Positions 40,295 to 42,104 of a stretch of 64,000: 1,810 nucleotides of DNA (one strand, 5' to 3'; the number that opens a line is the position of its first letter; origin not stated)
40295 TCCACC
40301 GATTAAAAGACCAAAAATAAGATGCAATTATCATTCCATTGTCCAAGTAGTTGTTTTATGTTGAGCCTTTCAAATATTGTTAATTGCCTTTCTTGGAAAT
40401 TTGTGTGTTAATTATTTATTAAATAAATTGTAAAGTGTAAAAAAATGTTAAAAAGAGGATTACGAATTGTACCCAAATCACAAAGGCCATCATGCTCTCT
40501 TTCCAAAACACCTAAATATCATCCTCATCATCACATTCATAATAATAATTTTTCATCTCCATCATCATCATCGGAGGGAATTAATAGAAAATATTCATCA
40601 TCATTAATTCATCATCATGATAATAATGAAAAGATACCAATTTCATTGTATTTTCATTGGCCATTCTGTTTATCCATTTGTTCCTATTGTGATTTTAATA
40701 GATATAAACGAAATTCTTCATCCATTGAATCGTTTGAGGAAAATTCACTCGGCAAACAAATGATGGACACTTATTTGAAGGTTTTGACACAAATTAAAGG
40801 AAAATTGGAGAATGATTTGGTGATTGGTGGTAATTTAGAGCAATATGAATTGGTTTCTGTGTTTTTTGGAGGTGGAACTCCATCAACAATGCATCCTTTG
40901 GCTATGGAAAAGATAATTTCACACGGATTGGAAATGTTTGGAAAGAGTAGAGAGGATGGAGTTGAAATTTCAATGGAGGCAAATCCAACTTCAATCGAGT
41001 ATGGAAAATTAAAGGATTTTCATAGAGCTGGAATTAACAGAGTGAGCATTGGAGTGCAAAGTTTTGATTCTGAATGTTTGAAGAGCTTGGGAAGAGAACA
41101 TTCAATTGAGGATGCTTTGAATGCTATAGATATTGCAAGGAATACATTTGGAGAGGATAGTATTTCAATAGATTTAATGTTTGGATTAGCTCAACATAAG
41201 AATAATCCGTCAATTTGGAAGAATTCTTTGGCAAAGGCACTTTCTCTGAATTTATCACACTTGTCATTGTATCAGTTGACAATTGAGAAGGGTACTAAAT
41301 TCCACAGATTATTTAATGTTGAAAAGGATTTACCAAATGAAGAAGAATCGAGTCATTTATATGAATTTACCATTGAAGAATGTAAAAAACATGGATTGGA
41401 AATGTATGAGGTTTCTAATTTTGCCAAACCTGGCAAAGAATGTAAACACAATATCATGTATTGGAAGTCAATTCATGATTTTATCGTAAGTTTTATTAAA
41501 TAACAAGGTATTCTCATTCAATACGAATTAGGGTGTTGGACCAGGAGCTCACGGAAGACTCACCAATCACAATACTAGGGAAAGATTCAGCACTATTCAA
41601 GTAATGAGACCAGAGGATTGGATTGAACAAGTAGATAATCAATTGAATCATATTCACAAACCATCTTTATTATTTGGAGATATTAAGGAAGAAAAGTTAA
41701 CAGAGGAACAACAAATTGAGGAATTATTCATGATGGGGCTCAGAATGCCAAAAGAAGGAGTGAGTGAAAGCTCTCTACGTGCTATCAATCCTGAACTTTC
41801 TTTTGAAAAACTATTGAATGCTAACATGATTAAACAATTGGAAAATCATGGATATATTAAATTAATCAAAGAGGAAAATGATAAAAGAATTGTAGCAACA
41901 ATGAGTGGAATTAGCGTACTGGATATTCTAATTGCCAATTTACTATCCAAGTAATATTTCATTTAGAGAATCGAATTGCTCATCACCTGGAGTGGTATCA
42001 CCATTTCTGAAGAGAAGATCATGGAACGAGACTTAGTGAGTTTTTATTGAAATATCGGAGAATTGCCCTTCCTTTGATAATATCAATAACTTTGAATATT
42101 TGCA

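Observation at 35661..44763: Two paralogous 7TM-RGS receptors flank the RSAD1 gene; one carries an adhesion-GPCR-type EGF/GPS ectodomain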

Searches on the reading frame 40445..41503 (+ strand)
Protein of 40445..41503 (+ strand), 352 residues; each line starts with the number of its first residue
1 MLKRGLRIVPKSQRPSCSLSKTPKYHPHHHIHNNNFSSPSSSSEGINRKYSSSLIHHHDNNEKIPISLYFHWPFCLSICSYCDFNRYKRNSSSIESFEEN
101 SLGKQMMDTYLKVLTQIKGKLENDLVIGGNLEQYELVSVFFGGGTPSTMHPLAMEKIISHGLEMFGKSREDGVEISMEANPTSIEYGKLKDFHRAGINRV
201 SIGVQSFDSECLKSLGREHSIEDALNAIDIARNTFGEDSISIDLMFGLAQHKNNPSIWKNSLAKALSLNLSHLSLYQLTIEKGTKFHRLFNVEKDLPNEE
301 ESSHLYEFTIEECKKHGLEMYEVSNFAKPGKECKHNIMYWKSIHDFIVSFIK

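Call 3: search_protein_families(library=pfam, proteins=[window:40445-41503:+], max_evalue=1)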
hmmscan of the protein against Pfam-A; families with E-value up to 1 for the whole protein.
window:40445-41503:+ (352 aa): 1 family
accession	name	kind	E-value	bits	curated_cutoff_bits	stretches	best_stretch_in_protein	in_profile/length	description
PF04055.27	Radical_SAM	-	7.2e-20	72.2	29.5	1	70-247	2-150/166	Radical SAM superfamily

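Call 74: search_protein_families(library=ncbifam, proteins=[window:40445-41503:+], max_evalue=0.001)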
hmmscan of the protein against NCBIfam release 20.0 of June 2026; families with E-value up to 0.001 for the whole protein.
window:40445-41503:+ (352 aa): 22 families
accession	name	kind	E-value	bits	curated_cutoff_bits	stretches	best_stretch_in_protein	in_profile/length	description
TIGR00539.1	hemN_rel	equivalog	1.3e-66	225.1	205.4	1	67-342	2-250/361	radical SAM family heme chaperone HemW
NF005133.0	PRK06582.1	equivalog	4.3e-66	223.5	597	1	66-341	12-263/390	coproporphyrinogen III oxidase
TIGR04107.1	rSAM_HutW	equivalog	5.9e-38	130.8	400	1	38-332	11-286/419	heme anaerobic degradation radical SAM methyltransferase ChuW/HutW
TIGR03994.1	rSAM_HemZ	equivalog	4.6e-36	124.8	321.4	1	54-321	75-318/401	coproporphyrinogen dehydrogenase HemZ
NF006067.1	PRK08208.1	equivalog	1.9e-34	119.4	380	1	53-332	23-276/427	STM4012 family radical SAM protein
TIGR00538.1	hemN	equivalog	3e-34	118.6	324.95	1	50-332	36-294/454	oxygen-independent coproporphyrinogen III oxidase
NF004567.0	PRK05904.1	equivalog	1.3e-30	106.8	355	1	67-342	8-253/353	coproporphyrinogen III oxidase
NF006060.0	PRK08207.1-3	equivalog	2.3e-27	95.9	653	1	60-321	144-389/477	coproporphyrinogen III oxidase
NF006385.0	PRK08629.1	equivalog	1.9e-23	82.9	355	1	65-286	52-244/439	coproporphyrinogen III oxidase family protein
NF006061.0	PRK08207.1-4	equivalog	1.5e-22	80.1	702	1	66-318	174-407/501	coproporphyrinogen III oxidase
NF006064.0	PRK08207.2-2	equivalog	2.9e-22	79.3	504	1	63-323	142-383/465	coproporphyrinogen III oxidase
NF006062.0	PRK08207.1-5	equivalog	1.4e-21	76.9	1007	1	60-323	143-390/476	coproporphyrinogen III oxidase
NF006066.0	PRK08207.2-5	equivalog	4.1e-20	71.9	1117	1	66-338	191-453/518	coproporphyrinogen III oxidase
NF006063.0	PRK08207.2-1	equivalog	5.3e-19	68.2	1074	1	62-324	189-433/518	coproporphyrinogen III oxidase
NF006059.0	PRK08207.1-1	equivalog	1.1e-18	67.3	1012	1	65-288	171-376/496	coproporphyrinogen III oxidase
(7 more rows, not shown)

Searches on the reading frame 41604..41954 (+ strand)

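Call 3: search_protein_families(library=pfam, proteins=[window:41604-41954:+], max_evalue=1)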
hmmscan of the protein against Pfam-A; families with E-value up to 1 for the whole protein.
window:41604-41954:+ (116 aa): 7 families
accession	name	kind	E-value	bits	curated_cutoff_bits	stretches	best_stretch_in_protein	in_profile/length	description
PF06969.22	HemN_C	-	1.1e-05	25.9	24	1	32-89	1-55/67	HemN C-terminal domain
PF22665.2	DUF6293_C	-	0.00015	22.6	27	1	68-107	60-99/101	DUF6293 C-terminal winged helix domain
PF13463.12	HTH_27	-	0.00049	20.7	22.2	1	55-97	18-60/68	Winged helix DNA-binding domain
PF01047.28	MarR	-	0.0048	17.2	24.6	1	74-97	36-59/59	MarR family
PF24132.1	DUF7399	-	0.041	14.7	27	1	69-103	48-83/134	Family of unknown function (DUF7399)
PF08952.17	DUF1866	-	0.055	13.8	23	1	66-109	44-87/146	Domain of unknown function (DUF1866)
PF12802.13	MarR_2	-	0.25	11.9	27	1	74-96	39-61/61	MarR family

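Call 74: search_protein_families(library=ncbifam, proteins=[window:41604-41954:+], max_evalue=0.001)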
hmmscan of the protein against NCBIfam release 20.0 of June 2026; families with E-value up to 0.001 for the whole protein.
window:41604-41954:+ (116 aa): 1 family
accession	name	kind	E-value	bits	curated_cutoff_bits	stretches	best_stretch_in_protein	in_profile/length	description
NF005133.0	PRK06582.1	equivalog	1.7e-08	33.9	597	1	2-112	293-387/390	coproporphyrinogen III oxidase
